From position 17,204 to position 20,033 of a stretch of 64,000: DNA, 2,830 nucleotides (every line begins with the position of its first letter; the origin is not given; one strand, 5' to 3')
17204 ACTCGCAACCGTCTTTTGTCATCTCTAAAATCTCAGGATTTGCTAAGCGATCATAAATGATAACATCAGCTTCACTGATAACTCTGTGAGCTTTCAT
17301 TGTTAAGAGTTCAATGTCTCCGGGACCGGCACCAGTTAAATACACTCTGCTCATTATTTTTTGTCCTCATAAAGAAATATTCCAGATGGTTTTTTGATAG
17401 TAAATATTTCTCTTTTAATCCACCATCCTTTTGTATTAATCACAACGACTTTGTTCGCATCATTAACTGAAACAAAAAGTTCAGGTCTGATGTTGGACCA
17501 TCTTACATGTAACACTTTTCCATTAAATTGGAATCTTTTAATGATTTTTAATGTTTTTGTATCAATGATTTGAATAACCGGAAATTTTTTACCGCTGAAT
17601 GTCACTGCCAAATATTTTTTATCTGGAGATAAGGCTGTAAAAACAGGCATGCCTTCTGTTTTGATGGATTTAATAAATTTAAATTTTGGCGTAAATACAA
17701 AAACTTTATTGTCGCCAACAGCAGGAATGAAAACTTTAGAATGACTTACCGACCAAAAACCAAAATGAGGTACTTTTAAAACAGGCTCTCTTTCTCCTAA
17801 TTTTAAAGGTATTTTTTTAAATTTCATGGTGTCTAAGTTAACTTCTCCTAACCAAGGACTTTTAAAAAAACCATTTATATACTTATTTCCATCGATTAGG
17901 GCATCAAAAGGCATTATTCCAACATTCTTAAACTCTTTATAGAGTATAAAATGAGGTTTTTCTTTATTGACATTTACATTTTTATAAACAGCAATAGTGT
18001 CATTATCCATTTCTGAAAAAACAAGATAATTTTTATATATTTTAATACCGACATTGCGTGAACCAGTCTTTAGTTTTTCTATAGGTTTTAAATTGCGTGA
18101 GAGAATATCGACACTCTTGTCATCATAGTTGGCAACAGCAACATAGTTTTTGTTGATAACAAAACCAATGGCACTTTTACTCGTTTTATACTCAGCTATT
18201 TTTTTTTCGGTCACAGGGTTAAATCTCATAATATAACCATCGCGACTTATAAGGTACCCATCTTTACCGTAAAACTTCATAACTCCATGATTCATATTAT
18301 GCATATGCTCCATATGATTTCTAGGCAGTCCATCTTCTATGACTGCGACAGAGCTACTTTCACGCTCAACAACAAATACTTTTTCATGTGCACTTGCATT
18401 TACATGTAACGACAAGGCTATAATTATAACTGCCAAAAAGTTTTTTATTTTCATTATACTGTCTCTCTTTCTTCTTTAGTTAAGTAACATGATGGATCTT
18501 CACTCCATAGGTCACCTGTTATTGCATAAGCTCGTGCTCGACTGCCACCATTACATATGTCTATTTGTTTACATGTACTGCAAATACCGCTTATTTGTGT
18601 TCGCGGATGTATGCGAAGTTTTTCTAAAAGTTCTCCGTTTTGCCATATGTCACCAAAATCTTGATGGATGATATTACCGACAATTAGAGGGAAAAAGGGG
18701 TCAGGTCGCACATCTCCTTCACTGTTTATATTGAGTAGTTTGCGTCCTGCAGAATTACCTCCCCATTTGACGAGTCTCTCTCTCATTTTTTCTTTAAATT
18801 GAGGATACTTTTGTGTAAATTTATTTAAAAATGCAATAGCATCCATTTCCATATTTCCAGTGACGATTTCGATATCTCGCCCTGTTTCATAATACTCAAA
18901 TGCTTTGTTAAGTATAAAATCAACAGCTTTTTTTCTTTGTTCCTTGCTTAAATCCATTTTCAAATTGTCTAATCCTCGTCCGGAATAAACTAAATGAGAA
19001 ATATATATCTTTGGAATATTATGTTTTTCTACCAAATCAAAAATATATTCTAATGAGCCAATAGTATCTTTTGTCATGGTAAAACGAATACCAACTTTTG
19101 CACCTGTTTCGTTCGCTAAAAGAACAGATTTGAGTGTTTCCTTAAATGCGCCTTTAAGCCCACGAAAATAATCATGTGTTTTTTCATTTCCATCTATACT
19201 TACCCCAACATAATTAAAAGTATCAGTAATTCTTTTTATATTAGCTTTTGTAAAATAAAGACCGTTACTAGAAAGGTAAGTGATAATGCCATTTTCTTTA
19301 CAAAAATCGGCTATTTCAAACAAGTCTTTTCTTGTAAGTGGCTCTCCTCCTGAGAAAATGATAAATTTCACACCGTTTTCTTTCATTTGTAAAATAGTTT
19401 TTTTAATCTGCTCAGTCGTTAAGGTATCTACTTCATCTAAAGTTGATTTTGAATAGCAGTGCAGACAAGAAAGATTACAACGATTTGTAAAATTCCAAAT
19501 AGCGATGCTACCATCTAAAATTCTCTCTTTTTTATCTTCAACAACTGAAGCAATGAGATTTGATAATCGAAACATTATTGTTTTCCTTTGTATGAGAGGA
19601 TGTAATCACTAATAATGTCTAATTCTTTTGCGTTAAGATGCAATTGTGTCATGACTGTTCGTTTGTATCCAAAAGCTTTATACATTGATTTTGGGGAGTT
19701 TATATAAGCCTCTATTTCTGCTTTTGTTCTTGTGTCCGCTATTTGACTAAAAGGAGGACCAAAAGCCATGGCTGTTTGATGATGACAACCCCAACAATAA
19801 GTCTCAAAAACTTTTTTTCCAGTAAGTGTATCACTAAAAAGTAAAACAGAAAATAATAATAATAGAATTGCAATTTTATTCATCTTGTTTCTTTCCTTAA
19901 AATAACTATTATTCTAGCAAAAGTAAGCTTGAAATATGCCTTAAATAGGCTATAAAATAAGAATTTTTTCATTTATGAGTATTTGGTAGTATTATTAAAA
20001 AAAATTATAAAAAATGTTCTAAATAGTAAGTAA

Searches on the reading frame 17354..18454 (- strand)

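Call 3: search_protein_families(library=pfam, proteins=[window:17354-18454:-], max_evalue=0.01)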
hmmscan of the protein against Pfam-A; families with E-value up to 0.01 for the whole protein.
window:17354-18454:- (366 aa): 5 families
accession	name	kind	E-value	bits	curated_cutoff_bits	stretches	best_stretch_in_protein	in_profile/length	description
PF02239.22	Cytochrom_D1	-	7.7e-21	74.5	25.5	1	27-361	8-364/368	Cytochrome D1 heme domain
PF25174.1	Beta-prop_THOC3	-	7.9e-11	41.9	305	1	234-342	54-159/272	THOC3 beta-propeller domain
PF13970.12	DUF4221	-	0.00044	20.4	23.4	1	267-343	23-104/311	Domain of unknown function (DUF4221)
PF24807.1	WD40_CDC20-Fz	-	0.0012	18.6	200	0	276-339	186-250/292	CDC20/Fizzy WD40 domain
PF23414.1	Beta-prop_EML_2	-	0.0026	17.6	90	0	240-334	11-104/266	Echinoderm microtubule-associated protein second beta-propeller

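Call 4: search_protein_families(library=ncbifam, proteins=[window:17354-18454:-], max_evalue=0.01)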
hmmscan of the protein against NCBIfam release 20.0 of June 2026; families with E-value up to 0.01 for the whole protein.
window:17354-18454:- (366 aa): 2 families
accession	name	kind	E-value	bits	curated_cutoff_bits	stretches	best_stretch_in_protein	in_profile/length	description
NF052280.1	7_blade_YncE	equivalog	8.8e-07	28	400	1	290-365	236-310/338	7-bladed beta-propeller protein YncE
TIGR03866.1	PQQ_ABC_repeats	subfamily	1.3e-06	27.7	287.3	0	324-366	11-53/310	PQQ-dependent catabolism-associated beta-propeller protein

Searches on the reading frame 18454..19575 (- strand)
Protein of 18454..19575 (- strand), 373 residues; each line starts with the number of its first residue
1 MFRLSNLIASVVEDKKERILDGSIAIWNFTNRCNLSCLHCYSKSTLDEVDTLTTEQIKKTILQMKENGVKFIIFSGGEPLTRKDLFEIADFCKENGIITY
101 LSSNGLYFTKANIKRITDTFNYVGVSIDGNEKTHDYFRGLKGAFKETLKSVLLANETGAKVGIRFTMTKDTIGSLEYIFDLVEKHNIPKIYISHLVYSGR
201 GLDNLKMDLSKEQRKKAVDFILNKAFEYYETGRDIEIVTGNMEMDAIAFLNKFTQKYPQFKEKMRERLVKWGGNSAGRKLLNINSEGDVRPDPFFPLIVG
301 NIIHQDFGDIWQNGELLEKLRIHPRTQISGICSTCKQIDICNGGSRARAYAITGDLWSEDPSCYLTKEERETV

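Call 8: search_protein_families(library=pfam, proteins=[window:18454-19575:-], max_evalue=0.001)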
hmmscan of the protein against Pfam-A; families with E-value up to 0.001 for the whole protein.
window:18454-19575:- (373 aa): 3 families
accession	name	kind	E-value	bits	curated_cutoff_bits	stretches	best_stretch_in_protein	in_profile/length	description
PF04055.27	Radical_SAM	-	1.1e-22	81.4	29.5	1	28-181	2-165/166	Radical SAM superfamily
PF13353.11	Fer4_12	-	5.5e-10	40.1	22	1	29-132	11-118/137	4Fe-4S single cluster domain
PF13186.11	SPASM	-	5.1e-06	27.1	21.5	1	277-336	4-67/67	Iron-sulfur cluster-binding domain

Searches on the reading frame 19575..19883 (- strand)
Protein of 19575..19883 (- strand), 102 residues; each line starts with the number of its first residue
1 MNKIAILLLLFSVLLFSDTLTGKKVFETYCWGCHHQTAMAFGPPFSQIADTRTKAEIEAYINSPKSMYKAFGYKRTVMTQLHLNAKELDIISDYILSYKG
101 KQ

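Call 8: search_protein_families(library=pfam, proteins=[window:19575-19883:-], max_evalue=0.001)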
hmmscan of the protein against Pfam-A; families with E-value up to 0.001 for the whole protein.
window:19575-19883:- (102 aa): 2 families
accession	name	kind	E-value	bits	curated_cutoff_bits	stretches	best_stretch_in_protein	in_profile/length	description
PF00034.26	Cytochrom_C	-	7.8e-08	34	21.3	1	22-97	4-88/90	Cytochrome c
PF13442.11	Cytochrome_CBB3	-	0.0001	23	27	1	19-94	3-67/68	Cytochrome C oxidase, cbb3-type, subunit III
